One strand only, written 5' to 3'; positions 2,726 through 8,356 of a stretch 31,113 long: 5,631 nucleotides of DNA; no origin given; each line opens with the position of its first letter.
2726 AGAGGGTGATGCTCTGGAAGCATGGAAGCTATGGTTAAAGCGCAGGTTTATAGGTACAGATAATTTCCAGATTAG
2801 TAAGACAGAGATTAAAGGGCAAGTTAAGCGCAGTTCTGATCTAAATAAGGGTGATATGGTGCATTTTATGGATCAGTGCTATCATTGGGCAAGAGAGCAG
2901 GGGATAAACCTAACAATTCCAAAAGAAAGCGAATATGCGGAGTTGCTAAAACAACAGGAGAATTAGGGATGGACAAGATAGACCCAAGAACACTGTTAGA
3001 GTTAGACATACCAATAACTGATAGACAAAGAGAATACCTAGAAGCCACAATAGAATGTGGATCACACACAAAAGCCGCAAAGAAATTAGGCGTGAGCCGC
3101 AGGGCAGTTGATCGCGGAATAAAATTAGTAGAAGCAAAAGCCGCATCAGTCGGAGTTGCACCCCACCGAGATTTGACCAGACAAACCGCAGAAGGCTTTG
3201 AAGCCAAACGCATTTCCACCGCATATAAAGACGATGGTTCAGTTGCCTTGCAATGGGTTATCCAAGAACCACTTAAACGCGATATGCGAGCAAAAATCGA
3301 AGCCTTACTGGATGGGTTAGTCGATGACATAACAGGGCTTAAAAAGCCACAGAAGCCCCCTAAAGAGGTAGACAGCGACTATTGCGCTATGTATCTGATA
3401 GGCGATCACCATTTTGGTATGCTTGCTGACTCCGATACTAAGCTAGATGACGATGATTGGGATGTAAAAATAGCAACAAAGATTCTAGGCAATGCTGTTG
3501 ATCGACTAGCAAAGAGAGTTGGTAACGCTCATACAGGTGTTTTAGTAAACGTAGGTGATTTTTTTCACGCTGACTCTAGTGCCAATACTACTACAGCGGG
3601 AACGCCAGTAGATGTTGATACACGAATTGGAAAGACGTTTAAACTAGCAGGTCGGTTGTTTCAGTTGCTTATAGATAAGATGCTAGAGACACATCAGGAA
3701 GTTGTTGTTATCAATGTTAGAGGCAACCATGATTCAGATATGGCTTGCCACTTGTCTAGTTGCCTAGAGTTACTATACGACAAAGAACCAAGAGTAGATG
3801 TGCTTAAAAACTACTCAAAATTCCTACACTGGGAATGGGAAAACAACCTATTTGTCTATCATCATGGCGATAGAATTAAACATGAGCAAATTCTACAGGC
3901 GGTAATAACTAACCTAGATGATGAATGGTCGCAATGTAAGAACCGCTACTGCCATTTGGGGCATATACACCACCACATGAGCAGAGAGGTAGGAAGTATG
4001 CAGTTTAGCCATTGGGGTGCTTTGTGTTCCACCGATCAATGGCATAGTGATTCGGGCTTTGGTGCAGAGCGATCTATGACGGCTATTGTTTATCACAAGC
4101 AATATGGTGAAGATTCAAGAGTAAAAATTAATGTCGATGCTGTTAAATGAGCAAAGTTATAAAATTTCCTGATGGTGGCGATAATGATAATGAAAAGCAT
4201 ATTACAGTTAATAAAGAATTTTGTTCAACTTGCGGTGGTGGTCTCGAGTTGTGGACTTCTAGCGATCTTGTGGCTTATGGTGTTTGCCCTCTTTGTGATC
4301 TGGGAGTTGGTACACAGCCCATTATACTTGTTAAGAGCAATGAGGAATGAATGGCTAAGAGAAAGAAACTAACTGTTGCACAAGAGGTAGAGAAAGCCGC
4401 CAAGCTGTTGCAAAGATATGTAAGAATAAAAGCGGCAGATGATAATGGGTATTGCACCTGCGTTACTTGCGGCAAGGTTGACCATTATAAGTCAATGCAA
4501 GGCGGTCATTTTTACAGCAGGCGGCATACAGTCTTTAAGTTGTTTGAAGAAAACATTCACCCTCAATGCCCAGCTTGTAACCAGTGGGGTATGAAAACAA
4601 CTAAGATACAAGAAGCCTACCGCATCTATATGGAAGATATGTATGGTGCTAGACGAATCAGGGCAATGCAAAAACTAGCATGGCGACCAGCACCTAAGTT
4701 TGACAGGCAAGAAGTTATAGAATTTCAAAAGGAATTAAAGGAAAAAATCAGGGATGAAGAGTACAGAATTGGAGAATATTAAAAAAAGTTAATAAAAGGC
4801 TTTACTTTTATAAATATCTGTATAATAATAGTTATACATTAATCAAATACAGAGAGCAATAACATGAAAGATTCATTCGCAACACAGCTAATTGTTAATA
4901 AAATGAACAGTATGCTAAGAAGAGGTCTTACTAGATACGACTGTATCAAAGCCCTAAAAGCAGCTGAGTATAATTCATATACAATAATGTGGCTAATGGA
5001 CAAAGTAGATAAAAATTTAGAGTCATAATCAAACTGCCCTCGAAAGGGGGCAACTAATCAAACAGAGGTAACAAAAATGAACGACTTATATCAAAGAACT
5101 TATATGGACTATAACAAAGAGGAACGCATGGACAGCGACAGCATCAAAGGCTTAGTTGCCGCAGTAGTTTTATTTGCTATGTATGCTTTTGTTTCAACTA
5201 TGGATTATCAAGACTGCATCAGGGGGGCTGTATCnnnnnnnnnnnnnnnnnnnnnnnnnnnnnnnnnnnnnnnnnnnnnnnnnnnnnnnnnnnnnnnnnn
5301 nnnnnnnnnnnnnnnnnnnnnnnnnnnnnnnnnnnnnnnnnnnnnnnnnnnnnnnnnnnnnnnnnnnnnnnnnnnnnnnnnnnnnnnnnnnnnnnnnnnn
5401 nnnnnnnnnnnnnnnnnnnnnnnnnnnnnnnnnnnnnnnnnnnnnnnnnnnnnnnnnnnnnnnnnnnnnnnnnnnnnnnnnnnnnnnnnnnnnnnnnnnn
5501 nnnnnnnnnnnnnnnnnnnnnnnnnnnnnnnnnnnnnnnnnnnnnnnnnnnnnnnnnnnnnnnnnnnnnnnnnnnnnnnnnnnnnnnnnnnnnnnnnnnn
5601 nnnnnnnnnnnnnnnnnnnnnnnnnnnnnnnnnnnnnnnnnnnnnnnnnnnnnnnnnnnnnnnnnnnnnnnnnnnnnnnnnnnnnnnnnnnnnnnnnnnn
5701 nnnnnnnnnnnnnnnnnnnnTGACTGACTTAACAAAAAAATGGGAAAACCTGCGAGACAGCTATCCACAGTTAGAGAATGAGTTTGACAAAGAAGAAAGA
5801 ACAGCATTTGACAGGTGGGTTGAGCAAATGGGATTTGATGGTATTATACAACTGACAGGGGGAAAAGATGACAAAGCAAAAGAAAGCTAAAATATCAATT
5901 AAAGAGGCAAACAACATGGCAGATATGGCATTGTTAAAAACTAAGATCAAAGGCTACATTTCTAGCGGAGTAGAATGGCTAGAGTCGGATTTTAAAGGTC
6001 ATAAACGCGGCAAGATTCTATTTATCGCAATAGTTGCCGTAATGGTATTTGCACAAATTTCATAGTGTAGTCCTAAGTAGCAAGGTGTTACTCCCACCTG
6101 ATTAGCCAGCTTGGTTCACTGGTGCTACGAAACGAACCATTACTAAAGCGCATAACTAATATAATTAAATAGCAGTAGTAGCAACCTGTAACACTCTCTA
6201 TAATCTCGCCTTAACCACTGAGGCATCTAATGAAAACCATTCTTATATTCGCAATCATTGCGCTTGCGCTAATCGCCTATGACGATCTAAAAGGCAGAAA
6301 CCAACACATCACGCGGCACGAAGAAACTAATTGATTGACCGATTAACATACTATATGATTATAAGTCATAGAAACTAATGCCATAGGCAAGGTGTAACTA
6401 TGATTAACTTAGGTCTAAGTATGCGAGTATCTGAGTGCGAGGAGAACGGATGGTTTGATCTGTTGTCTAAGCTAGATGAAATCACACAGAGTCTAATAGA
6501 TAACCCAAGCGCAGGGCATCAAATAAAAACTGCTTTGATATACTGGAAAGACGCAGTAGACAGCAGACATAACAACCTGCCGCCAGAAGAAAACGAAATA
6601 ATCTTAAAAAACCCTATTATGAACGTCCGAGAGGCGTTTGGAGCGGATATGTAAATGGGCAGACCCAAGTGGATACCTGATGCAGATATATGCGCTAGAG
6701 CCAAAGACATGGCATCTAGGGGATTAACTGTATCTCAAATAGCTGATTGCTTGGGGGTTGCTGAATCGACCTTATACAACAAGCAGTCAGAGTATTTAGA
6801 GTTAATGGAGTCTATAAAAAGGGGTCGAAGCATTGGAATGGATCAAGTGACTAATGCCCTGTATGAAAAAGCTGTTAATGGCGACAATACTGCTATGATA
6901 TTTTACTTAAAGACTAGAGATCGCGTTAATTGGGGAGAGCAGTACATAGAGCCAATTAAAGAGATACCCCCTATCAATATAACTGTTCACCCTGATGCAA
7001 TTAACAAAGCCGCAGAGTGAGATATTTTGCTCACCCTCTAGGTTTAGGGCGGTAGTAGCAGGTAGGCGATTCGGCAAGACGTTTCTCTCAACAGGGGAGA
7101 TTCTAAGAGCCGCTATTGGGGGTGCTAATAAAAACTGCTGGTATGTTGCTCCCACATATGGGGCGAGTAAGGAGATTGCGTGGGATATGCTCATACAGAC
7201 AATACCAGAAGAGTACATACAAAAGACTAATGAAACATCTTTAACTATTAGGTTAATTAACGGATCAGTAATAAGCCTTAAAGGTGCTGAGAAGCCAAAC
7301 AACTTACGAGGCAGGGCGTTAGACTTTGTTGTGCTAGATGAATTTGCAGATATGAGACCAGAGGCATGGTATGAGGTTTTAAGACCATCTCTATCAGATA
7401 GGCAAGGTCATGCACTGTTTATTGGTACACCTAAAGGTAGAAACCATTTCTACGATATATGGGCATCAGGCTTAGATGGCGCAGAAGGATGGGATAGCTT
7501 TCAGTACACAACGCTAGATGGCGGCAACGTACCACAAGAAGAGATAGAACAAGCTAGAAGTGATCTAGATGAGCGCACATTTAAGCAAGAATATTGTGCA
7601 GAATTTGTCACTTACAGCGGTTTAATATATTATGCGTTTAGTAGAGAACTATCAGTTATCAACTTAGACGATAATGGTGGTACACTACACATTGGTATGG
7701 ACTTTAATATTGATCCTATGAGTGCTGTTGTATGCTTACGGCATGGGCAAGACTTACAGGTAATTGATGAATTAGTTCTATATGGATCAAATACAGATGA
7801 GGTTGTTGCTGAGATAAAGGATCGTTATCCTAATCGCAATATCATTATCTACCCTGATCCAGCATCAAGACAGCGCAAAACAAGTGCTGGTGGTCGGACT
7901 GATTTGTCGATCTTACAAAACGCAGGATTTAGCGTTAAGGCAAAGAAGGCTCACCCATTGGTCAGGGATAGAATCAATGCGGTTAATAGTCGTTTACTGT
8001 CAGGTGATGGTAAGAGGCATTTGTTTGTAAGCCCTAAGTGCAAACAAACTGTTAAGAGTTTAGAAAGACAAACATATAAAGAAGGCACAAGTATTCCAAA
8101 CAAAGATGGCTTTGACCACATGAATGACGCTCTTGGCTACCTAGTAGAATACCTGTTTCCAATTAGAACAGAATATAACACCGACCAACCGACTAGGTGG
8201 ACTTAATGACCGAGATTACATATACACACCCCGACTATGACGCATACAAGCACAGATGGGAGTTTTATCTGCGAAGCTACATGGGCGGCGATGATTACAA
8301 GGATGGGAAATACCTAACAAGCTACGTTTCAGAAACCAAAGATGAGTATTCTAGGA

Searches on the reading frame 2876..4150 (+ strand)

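Call 32: search_protein_families(library=phrogs, proteins=[window:2876-4150:+], max_evalue=0.00001)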
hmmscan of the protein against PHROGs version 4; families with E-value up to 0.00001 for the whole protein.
window:2876-4150:+ (424 aa): 4 families
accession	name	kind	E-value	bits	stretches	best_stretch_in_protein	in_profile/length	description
phrog_704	-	DNA, RNA and nucleotide metabolism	6.4e-88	296.5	1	47-422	4-388/390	DNA repair exonuclease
phrog_284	-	DNA, RNA and nucleotide metabolism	8.5e-21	75.3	1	130-411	95-385/398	exonuclease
phrog_20762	-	unknown function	1.4e-19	71.5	1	309-420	3-115/117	-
phrog_21891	-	unknown function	7.4e-07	30.9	1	296-409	10-122/130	-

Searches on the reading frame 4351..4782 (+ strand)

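Call 92: search_protein_families(library=pfam, proteins=[window:4351-4782:+], max_evalue=0.01)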
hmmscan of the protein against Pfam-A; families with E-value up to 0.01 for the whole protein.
window:4351-4782:+ (143 aa): 1 family
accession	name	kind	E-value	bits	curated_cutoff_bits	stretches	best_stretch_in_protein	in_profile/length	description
PF05766.18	NinG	-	1.8e-10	41.4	25.4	1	13-135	76-189/193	Bacteriophage Lambda NinG protein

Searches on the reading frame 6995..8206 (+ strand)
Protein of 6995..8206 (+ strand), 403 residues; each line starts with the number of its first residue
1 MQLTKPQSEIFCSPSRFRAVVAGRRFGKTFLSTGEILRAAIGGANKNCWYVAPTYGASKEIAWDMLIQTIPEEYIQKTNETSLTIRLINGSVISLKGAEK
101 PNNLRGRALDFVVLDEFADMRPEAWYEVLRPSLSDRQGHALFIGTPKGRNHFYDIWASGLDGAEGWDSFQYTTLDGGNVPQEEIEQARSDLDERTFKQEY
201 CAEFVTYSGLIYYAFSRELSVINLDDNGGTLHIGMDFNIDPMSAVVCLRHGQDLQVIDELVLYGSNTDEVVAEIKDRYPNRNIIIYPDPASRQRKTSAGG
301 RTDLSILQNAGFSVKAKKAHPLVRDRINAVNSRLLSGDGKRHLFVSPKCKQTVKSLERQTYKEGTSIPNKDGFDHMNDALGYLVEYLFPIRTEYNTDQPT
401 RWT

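Call 32: search_protein_families(library=phrogs, proteins=[window:6995-8206:+], max_evalue=0.00001)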
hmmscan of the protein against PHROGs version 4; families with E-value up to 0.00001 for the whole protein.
window:6995-8206:+ (403 aa): 6 families
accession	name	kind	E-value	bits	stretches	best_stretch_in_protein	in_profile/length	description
phrog_2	-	head and packaging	1.3e-52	180.7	1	3-391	266-596/807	terminase large subunit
phrog_10250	-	head and packaging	1.2e-36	127.6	1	189-392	3-220/228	terminase large subunit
phrog_7579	-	head and packaging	3.5e-16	60.2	1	7-205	9-214/239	terminase large subunit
phrog_675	-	head and packaging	2.5e-08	33.6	1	16-129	56-174/576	terminase large subunit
phrog_6672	-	head and packaging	2.4e-07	31.4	1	253-388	6-130/145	terminase large subunit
phrog_38319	-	unknown function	6.6e-07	30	1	3-247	6-269/271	-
